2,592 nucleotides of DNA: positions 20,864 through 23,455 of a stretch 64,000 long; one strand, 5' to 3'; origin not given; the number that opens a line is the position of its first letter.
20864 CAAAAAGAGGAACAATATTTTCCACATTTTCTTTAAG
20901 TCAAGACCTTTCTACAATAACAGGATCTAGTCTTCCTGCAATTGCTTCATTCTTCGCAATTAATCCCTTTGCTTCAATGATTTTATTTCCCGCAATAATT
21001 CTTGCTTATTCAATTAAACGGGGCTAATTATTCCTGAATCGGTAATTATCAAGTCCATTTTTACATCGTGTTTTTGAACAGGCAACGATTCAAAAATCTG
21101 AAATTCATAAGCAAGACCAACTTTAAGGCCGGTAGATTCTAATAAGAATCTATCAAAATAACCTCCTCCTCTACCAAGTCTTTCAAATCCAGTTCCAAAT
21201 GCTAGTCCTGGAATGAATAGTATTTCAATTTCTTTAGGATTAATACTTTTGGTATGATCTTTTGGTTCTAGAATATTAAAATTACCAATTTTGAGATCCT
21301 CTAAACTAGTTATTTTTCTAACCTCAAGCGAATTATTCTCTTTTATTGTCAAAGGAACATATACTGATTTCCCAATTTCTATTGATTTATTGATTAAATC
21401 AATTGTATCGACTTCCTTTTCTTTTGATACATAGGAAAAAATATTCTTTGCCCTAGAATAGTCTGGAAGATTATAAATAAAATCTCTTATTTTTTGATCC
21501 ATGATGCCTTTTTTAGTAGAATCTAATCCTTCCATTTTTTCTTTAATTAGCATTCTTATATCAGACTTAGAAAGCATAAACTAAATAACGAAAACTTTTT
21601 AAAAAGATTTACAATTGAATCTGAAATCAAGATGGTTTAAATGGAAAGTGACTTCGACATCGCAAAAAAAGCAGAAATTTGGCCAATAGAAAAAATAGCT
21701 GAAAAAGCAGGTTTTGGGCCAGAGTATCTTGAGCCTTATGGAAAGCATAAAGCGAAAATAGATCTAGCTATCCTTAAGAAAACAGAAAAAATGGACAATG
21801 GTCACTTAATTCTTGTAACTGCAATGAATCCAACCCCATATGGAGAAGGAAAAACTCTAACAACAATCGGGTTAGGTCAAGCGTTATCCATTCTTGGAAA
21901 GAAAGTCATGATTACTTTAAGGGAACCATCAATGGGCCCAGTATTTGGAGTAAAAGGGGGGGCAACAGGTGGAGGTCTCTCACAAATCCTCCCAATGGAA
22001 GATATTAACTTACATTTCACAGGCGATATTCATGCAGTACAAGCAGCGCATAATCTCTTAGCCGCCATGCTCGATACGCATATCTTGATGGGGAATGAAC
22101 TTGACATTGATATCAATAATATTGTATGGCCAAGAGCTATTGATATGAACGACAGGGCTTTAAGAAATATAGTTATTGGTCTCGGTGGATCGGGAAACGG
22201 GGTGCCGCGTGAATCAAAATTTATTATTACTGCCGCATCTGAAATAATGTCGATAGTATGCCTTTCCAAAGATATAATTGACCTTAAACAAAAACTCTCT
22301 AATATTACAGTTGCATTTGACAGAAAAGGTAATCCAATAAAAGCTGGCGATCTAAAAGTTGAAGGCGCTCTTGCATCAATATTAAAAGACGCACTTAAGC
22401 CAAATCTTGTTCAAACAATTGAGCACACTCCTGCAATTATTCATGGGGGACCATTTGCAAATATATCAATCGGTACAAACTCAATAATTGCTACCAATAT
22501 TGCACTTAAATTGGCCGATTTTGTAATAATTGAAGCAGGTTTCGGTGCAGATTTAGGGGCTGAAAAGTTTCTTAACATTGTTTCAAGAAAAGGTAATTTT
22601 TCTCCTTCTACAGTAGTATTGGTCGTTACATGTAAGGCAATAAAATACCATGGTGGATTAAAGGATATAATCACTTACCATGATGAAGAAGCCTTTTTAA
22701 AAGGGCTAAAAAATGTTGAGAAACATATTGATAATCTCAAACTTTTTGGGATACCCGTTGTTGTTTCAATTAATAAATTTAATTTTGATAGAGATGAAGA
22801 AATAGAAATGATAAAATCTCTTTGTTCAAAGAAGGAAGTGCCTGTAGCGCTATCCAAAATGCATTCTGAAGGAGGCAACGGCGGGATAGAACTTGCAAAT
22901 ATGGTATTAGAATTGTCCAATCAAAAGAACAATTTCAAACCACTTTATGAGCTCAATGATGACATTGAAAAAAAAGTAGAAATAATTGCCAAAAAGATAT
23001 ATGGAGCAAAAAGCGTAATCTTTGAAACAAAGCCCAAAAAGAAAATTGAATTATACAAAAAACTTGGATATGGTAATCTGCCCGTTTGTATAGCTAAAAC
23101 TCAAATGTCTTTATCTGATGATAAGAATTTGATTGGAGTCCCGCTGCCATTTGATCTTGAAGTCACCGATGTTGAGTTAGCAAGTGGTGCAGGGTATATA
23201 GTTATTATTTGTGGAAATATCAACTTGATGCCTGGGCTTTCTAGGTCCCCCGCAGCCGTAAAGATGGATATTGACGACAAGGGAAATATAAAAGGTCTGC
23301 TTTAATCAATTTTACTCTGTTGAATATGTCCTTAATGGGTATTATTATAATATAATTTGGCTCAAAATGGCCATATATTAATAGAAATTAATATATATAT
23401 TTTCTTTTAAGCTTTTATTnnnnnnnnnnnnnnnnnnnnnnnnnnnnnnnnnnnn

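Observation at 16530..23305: Complete tetrahydrofolate one-carbon island with an embedded MFS (putative folate) transporter in an apparent methanogen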

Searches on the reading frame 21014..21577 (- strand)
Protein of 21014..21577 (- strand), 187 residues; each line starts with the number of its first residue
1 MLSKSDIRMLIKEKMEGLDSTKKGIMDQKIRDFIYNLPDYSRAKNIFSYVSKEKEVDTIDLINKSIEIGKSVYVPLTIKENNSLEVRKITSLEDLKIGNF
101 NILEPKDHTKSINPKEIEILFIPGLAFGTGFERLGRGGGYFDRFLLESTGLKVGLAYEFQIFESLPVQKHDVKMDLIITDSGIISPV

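Call 3: search_protein_families(library=pfam, proteins=[window:21014-21577:-])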
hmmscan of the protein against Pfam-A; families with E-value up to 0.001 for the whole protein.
window:21014-21577:- (187 aa): 1 family
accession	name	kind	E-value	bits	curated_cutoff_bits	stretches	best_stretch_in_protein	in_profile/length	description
PF01812.26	5-FTHF_cyc-lig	-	2.2e-36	126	27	1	4-179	1-185/186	5-formyltetrahydrofolate cyclo-ligase family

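Call 4: search_protein_families(library=ncbifam, proteins=[window:21014-21577:-])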
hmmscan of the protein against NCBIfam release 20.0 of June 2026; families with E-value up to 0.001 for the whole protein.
window:21014-21577:- (187 aa): 2 families
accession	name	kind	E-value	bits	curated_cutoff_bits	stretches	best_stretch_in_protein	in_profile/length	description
TIGR02727.1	MTHFS_bact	equivalog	7.5e-44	149.8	84.9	1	4-179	1-181/182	5-formyltetrahydrofolate cyclo-ligase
NF007661.0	PRK10333.1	equivalog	3.2e-19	69.5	343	1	2-183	9-195/198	5-formyltetrahydrofolate cyclo-ligase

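Call 87: search_solved_structures(query=window:21014-21574:-, max_evalue=0.00001)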
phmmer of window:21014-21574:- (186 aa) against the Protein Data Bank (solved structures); distinct sequences matched with E-value up to 0.00001: 6.
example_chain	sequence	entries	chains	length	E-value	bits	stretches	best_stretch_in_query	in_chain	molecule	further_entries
2jcb_A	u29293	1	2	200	1.1e-28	103.6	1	5-182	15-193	5-FORMYLTETRAHYDROFOLATE CYCLO-LIGASE FAMILY PROTEIN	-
1sou_A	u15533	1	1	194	1.1e-26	97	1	3-182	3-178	5,10-methenyltetrahydrofolate synthetase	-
1ydm_A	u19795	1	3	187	3.1e-24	89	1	7-184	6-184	Hypothetical protein yqgN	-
3hxt_A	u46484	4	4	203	2.9e-15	59.8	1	3-179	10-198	5-formyltetrahydrofolate cyclo-ligase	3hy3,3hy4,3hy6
1wkc_A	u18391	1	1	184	9.8e-12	48.3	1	94-182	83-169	HB8 TT1367 protein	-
1sbq_A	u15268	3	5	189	3.1e-11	46.7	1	83-179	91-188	5,10-Methenyltetrahydrofolate synthetase homolog | 5,10-Methenyltetrahydrofolate Synthetase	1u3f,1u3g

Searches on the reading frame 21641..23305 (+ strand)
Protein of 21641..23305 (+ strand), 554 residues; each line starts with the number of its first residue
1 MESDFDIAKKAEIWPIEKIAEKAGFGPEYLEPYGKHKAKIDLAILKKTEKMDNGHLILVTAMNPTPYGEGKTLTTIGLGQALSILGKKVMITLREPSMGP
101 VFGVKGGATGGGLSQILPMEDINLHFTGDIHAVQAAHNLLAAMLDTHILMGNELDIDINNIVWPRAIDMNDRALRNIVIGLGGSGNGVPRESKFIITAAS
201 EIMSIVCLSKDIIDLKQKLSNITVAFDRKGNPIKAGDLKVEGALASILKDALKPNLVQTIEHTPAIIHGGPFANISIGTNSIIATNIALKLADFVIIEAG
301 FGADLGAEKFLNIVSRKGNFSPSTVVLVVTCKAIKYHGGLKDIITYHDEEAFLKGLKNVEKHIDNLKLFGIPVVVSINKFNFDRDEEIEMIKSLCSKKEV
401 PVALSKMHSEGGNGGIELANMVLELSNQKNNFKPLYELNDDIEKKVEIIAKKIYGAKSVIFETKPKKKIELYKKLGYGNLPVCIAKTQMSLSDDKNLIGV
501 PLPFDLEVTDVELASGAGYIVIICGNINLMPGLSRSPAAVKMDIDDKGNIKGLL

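Call 3: search_protein_families(library=pfam, proteins=[window:21641-23305:+])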
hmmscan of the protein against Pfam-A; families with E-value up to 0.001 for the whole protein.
window:21641-23305:+ (554 aa): 1 family
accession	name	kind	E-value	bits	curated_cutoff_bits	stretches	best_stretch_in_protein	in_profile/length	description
PF01268.25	FTHFS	-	2.8e-242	805.3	27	1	3-553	2-555/556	Formate--tetrahydrofolate ligase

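Call 4: search_protein_families(library=ncbifam, proteins=[window:21641-23305:+])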
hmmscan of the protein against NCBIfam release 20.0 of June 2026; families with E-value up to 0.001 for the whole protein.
window:21641-23305:+ (554 aa): 3 families
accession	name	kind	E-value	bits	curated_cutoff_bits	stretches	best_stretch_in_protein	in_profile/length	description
NF010030.0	PRK13505.1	equivalog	2e-243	808.8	652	1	1-553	2-556/557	formate--tetrahydrofolate ligase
NF010031.0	PRK13506.1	equivalog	5.1e-195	649.1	800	1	1-553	1-577/578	formate--tetrahydrofolate ligase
NF010032.0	PRK13507.1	equivalog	6.9e-157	523.1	938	1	3-553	9-586/587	formate--tetrahydrofolate ligase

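Call 45: find_homologous_proteins(query=window:21641-23302:+, max_evalue=1e-100)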
Query window:21641-23302:+ (554 aa): 7999 proteins with E <= 1e-100 among 8000 candidates; the best 120 are listed.
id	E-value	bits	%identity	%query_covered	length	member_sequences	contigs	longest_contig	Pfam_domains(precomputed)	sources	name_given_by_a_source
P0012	0.0e+0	1219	100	100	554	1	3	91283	PF01268.26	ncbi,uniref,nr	ncbi:MAG: Formate--tetrahydrofolate ligase [Candidatus Methanofastidiosum methylothiophilum]|uniref:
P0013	0.0e+0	1141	93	100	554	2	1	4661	PF01268.26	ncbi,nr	ncbi:MAG: formate--tetrahydrofolate ligase [Candidatus Methanofastidiosa archaeon]|nr:formate--tetra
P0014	0.0e+0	1137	92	100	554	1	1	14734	PF01268.26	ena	-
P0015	0.0e+0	1135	92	100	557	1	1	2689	PF01268.26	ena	-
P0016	0.0e+0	1133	92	100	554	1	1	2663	PF01268.26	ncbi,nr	ncbi:MAG: formate--tetrahydrofolate ligase [Candidatus Methanofastidiosa archaeon]|nr:formate--tetra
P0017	0.0e+0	1124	92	100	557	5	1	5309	PF01268.26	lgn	-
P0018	0.0e+0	1122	92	100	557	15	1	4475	PF01268.26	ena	-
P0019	0.0e+0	1120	92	100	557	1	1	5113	PF01268.26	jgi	-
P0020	0.0e+0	1119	92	100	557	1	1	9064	PF01268.26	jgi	-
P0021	0.0e+0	1115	90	100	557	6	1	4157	PF01268.26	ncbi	-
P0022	0.0e+0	1115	91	100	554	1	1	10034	PF01268.26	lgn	-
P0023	0.0e+0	1115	91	100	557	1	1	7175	PF01268.26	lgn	-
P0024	0.0e+0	1112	90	100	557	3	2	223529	PF01268.26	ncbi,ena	-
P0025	0.0e+0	1093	89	100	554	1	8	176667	PF01268.26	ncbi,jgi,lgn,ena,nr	ncbi:MAG: formate--tetrahydrofolate ligase [Methanofastidiosum sp.]|jgi:formate--tetrahydrofolate li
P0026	0.0e+0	1088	88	100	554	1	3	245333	PF01268.26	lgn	-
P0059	1.8e-206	705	57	100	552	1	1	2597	PF01656.30,PF01268.26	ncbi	-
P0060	2.1e-206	704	58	100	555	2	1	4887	PF01268.26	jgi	-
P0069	1.9e-204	698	57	100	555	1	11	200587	PF01656.30,PF01268.26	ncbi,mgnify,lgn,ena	mgnify:CR=1 FL=1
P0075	6.9e-204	696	56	100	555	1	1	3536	PF01268.26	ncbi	-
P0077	8.2e-204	696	57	100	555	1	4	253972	PF01656.30,PF01268.26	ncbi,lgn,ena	-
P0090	1.8e-203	695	57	100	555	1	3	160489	PF01656.30,PF01268.26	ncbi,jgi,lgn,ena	-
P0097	2.6e-203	694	57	100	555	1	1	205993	PF01656.30,PF01268.26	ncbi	-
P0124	1.9e-202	691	56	100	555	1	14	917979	PF01656.30,PF01268.26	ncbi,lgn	-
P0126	2.1e-202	691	58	100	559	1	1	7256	PF01268.26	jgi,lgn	jgi:formate--tetrahydrofolate ligase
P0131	4.8e-202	690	56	100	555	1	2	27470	PF01656.30,PF01268.26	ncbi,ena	-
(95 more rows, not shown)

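Call 46: list_cluster_members(proteins=[P0059, P0060, P0069, P0075, P0077, P0090, P0097, P0124, P0126, P0131])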
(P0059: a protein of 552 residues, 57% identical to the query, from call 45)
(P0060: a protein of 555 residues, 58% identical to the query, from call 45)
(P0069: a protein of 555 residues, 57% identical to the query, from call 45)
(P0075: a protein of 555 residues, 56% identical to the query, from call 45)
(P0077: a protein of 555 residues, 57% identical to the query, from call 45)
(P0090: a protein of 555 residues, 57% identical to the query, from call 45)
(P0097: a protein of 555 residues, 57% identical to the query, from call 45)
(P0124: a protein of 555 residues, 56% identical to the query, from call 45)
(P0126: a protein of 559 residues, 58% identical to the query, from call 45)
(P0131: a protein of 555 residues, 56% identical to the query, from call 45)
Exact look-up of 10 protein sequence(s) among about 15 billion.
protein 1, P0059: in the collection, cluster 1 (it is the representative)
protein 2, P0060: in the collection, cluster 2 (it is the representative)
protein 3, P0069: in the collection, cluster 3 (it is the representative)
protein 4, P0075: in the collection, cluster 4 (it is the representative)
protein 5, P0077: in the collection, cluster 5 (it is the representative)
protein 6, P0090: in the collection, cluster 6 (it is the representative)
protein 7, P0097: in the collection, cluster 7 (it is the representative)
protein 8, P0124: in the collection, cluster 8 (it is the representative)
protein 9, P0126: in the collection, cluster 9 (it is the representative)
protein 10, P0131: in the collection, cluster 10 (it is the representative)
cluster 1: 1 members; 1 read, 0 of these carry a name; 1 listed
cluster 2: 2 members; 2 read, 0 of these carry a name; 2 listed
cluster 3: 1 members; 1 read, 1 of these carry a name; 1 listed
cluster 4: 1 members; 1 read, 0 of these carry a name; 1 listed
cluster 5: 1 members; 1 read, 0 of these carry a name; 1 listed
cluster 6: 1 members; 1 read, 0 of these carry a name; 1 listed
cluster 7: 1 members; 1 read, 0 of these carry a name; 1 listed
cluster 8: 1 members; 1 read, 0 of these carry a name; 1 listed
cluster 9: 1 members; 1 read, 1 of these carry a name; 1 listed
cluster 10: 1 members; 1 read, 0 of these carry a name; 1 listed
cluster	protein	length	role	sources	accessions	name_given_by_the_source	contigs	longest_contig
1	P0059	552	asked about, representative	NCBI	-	-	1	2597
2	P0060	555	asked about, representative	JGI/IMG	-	-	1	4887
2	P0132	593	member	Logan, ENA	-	-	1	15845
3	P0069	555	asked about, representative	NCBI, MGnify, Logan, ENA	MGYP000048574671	CR=1 FL=1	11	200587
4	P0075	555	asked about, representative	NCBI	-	-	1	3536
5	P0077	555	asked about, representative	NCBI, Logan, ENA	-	-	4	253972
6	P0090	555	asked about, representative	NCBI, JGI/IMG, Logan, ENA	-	-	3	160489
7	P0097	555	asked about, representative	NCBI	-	-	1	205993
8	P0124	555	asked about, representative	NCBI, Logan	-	-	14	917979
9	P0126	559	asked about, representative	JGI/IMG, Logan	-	formate--tetrahydrofolate ligase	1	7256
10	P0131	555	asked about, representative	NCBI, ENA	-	-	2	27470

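Call 47: find_encoding_contigs(protein=P0124, flank=5000, max_places=2)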
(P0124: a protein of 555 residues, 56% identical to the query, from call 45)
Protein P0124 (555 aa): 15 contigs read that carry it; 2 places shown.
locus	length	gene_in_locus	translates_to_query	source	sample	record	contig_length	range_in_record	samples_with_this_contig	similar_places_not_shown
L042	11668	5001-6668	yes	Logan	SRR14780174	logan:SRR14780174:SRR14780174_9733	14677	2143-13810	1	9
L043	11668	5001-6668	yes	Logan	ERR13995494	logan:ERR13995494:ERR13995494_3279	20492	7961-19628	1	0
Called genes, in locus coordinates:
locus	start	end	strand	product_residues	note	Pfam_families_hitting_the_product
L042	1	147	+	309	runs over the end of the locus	PF00528:BPD_transp_1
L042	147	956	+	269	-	PF02463:SMC_N (weak), PF00005:ABC_tran, PF13304:AAA_21 (faint), PF13401:AAA_22 (weak)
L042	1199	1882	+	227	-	PF00072:Response_reg, PF00486:Trans_reg_C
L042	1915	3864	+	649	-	PF13188:PAS_8 (faint), PF00512:HisKA, PF13581:HATPase_c_2 (faint), PF02518:HATPase_c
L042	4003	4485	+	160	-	PF13527:Acetyltransf_9 (faint), PF13673:Acetyltransf_10, PF00583:Acetyltransf_1, PF13508:Acetyltransf_7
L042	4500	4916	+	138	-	-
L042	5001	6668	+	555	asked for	PF01268:FTHFS, PF01656:CbiA (faint)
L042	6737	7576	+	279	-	PF00763:THF_DHG_CYH, PF02882:THF_DHG_CYH_C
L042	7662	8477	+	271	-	PF05552:MS_channel_1st_1 (weak), PF21088:MS_channel_1st (weak), PF00924:MS_channel_2nd, PF21082:MS_channel_3rd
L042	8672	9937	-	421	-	PF01566:Nramp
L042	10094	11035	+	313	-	PF00574:CLP_protease (faint), PF25145:NfeD1b_N (faint), PF01343:Peptidase_S49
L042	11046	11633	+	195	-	PF04893:Yip1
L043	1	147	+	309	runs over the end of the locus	PF00528:BPD_transp_1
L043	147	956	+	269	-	PF02463:SMC_N (weak), PF00005:ABC_tran, PF13304:AAA_21 (faint), PF13401:AAA_22 (weak)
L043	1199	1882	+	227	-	PF00072:Response_reg, PF00486:Trans_reg_C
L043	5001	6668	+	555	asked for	PF01268:FTHFS, PF01656:CbiA (faint)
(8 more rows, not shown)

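Call 48: find_encoding_contigs(protein=P0132, flank=8000, max_places=2)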
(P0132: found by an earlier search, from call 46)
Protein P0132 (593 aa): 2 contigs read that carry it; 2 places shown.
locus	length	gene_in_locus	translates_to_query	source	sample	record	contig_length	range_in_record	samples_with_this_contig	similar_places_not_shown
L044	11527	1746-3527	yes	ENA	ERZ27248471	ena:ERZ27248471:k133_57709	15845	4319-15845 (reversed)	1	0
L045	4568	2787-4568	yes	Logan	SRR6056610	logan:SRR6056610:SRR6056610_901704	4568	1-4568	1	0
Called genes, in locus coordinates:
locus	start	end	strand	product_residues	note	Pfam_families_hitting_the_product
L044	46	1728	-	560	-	PF01293:PEPCK_ATP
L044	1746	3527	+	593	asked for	PF01268:FTHFS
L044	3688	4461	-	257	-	PF02511:Thy1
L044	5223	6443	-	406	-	PF01637:ATPase_2 (faint), PF13173:AAA_14, PF13635:DUF4143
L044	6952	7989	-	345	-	PF04055:Radical_SAM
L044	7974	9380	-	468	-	PF01406:tRNA-synt_1e, PF01921:tRNA-synt_1f (faint), PF09334:tRNA-synt_1g, PF00133:tRNA-synt_1 (weak), PF09334:tRNA-synt_1g (weak), PF09190:DALR_2, PF23493:CysS_C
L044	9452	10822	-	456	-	PF01523:PmbA_TldD_1st, PF19290:PmbA_TldD_2nd, PF19289:PmbA_TldD_3rd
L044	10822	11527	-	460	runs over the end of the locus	PF01523:PmbA_TldD_1st, PF19290:PmbA_TldD_2nd, PF19289:PmbA_TldD_3rd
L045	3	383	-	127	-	?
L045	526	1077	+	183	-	PF00596:Aldolase_II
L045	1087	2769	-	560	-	PF01293:PEPCK_ATP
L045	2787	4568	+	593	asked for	PF01268:FTHFS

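Call 86: search_solved_structures(query=window:21641-23302:+, max_evalue=1e-50)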
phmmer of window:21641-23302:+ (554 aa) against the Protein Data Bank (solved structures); distinct sequences matched with E-value up to 1e-50: 8.
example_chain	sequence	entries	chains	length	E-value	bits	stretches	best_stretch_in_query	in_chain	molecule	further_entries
5a4j_A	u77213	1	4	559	9.5e-192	641.2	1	2-553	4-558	FORMATE--TETRAHYDROFOLATE LIGASE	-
4ioj_A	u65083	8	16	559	3e-191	639.5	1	2-553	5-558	Formate--tetrahydrofolate ligase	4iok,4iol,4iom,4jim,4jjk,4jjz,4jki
5a5g_A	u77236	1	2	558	9.7e-190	634.5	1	3-553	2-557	FORMATE--TETRAHYDROFOLATE LIGASE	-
1fp7_A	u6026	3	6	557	6.3e-187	625.2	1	2-553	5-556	FORMATE--TETRAHYDROFOLATE LIGASE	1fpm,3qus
7xzn_A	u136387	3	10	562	4.3e-186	622.5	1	2-553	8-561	Formate--tetrahydrofolate ligase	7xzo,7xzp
1eg7_A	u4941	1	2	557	2.1e-185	620.2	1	2-553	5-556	FORMYLTETRAHYDROFOLATE SYNTHETASE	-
3do6_A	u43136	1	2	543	1e-183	614.6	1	14-553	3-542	Formate--tetrahydrofolate ligase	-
7c11_A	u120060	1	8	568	1e-174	584.9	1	1-553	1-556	Formate-tetrahydrofolate ligase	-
